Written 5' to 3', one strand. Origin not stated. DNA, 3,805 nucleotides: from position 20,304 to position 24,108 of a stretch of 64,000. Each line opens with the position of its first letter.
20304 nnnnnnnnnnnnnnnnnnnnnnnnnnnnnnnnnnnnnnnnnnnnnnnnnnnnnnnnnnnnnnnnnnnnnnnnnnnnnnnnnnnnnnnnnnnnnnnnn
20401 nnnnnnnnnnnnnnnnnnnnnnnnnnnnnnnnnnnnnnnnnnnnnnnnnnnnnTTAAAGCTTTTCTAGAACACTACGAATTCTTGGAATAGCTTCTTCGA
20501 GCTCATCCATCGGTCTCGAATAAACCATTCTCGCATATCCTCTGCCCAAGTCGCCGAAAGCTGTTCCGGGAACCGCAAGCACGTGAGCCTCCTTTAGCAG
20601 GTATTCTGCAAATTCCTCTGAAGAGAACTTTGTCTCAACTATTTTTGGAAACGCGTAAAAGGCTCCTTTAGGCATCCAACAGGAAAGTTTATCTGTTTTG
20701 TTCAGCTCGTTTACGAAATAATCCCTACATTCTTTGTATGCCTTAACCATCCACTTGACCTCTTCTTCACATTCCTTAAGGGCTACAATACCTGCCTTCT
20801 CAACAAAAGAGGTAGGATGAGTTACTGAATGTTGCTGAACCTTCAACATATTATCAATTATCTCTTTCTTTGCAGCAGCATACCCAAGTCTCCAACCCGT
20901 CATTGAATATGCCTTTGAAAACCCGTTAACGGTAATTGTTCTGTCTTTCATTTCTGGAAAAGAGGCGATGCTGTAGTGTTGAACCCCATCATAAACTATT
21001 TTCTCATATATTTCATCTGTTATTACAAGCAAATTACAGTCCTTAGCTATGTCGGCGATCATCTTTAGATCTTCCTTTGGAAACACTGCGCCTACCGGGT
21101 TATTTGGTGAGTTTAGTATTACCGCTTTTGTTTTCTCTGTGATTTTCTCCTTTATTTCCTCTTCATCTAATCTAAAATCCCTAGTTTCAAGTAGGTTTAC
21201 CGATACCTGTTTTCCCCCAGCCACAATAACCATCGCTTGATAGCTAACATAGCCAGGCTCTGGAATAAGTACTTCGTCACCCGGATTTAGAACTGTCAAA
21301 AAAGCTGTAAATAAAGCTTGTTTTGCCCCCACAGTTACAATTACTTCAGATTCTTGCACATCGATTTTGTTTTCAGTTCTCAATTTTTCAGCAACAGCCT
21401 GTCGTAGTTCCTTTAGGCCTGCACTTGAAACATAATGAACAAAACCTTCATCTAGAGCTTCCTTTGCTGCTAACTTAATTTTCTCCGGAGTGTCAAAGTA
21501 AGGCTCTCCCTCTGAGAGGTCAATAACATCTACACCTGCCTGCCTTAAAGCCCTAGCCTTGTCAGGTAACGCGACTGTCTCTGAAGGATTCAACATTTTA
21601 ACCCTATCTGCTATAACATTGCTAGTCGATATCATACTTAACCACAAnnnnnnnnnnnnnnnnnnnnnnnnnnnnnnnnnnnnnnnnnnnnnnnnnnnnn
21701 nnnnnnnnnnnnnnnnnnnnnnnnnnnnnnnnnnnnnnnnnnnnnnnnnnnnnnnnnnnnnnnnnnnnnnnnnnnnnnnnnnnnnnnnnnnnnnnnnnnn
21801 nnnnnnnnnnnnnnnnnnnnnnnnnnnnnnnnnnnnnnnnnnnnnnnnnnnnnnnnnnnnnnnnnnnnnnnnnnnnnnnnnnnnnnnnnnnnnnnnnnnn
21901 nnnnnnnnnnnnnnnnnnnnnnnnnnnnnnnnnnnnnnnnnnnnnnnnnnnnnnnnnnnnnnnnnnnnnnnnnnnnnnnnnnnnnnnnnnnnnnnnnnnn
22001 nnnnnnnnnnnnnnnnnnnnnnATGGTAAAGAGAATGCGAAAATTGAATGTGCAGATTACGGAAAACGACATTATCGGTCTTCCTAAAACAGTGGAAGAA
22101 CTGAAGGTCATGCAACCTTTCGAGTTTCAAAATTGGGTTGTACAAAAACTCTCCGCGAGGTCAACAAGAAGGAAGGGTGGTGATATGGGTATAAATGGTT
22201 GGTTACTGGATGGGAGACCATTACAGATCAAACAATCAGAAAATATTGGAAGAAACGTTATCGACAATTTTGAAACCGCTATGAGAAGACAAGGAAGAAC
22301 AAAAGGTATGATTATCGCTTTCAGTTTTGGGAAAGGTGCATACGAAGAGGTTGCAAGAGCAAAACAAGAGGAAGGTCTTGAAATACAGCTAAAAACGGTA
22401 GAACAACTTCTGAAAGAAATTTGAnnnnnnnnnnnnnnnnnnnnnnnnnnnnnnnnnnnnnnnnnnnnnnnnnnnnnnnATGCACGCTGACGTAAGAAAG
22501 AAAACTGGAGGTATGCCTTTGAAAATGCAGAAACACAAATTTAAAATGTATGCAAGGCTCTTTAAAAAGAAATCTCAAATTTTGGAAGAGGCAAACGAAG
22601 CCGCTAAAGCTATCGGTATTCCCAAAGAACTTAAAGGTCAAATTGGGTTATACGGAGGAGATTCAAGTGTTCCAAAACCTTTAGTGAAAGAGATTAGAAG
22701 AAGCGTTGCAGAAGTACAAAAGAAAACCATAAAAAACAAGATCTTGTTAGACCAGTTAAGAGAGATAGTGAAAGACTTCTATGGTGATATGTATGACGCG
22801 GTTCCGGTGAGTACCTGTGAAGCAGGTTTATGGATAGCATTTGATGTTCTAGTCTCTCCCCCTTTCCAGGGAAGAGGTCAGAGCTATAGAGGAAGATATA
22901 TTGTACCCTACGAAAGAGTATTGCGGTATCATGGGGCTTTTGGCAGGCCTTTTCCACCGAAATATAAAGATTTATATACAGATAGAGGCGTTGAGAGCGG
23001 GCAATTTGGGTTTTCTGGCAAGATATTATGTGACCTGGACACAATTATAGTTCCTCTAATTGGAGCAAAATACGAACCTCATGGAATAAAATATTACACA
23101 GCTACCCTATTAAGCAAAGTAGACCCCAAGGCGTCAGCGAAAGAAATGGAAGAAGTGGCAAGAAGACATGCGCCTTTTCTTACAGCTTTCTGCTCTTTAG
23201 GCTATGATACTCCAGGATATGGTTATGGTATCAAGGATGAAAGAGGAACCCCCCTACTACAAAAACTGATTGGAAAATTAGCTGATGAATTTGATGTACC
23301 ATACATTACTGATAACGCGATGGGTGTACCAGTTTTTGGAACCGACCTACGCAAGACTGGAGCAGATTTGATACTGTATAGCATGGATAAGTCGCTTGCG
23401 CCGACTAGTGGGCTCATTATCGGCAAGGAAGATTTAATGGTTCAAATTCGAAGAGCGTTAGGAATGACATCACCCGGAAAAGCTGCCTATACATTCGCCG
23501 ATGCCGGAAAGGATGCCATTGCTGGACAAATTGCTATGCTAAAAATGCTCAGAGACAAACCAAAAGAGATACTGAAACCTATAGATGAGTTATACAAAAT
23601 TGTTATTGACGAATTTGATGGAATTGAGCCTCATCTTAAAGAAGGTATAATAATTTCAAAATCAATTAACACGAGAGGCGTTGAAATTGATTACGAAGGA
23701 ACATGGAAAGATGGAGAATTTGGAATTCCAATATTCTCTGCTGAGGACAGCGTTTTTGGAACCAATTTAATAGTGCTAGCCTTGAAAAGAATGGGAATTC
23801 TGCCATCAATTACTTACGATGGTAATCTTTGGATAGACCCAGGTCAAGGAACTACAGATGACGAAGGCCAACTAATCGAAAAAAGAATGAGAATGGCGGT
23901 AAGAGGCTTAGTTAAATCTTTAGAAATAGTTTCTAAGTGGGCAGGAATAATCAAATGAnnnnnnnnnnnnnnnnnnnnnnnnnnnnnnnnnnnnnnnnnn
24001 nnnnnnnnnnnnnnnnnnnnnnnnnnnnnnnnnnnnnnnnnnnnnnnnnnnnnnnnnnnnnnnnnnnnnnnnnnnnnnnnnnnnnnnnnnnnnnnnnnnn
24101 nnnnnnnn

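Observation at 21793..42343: Three copies of a ParB-like gene with progressive 5-prime truncation, each anchored by its stop codon in a CTAGCGC motif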

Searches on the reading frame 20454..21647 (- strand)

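Call 10: search_protein_families(library=pfam, proteins=[window:20454-21647:-], max_evalue=0.01)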
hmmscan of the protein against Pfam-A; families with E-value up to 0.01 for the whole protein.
window:20454-21647:- (397 aa): 5 families
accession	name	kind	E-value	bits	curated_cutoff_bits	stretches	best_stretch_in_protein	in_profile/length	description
PF00155.27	Aminotran_1_2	-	3.2e-78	263.9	19.7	1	40-390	2-361/361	Aminotransferase class I and II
PF01041.23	DegT_DnrJ_EryC1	-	1.4e-10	41.4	19.8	1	101-211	41-145/360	DegT/DnrJ/EryC1/StrS aminotransferase family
PF00266.25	Aminotran_5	-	4.1e-09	36.3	21.5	1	92-211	53-175/371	Aminotransferase class-V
PF01053.26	Cys_Met_Meta_PP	-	1.9e-08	33.7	27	1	102-213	71-175/381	Cys/Met metabolism PLP-dependent enzyme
PF01212.27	Beta_elim_lyase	-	0.0039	17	27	1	110-211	58-168/288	Beta-eliminating lyase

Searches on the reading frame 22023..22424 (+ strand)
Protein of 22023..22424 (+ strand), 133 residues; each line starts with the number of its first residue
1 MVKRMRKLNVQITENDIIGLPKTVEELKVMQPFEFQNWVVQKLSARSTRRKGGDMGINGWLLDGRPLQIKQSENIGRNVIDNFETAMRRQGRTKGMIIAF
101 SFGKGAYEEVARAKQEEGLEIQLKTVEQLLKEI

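Call 18: search_protein_families(library=pfam, proteins=[window:22023-22424:+], max_evalue=0.01)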
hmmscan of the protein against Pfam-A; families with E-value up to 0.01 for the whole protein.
window:22023-22424:+ (133 aa): 1 family
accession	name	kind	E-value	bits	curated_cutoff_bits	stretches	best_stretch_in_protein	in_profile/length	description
PF04471.18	Mrr_cat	-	2e-06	28.3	21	1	28-130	2-112/115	Restriction endonuclease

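Call 74: search_protein_families(library=padloc, proteins=[window:22023-22424:+], max_evalue=0.01)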
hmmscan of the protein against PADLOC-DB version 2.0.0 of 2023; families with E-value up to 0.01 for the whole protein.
window:22023-22424:+ (133 aa): 0 families

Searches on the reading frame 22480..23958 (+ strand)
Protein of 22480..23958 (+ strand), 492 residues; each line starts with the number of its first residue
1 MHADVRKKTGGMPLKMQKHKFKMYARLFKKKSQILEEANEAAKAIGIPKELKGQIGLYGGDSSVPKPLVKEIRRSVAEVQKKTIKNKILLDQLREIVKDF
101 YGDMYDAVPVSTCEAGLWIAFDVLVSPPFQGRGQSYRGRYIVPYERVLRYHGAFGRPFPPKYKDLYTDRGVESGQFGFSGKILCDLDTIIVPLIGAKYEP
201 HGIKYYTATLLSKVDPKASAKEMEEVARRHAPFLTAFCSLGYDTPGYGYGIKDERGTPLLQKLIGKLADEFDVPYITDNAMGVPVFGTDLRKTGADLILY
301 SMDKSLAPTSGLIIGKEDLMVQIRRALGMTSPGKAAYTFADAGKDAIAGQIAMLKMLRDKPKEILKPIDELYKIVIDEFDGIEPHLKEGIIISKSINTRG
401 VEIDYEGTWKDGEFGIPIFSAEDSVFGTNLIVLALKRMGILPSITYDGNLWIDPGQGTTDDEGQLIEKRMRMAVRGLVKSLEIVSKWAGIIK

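Call 18: search_protein_families(library=pfam, proteins=[window:22480-23958:+], max_evalue=0.01)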
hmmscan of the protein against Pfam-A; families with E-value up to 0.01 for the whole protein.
window:22480-23958:+ (492 aa): 1 family
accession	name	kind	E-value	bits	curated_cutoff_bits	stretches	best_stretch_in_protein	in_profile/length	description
PF00266.25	Aminotran_5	-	0.0026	17.3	21.5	1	262-328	159-226/371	Aminotransferase class-V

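Call 74: search_protein_families(library=padloc, proteins=[window:22480-23958:+], max_evalue=0.01)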
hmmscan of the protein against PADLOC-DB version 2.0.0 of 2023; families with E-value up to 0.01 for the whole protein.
window:22480-23958:+ (492 aa): 0 families
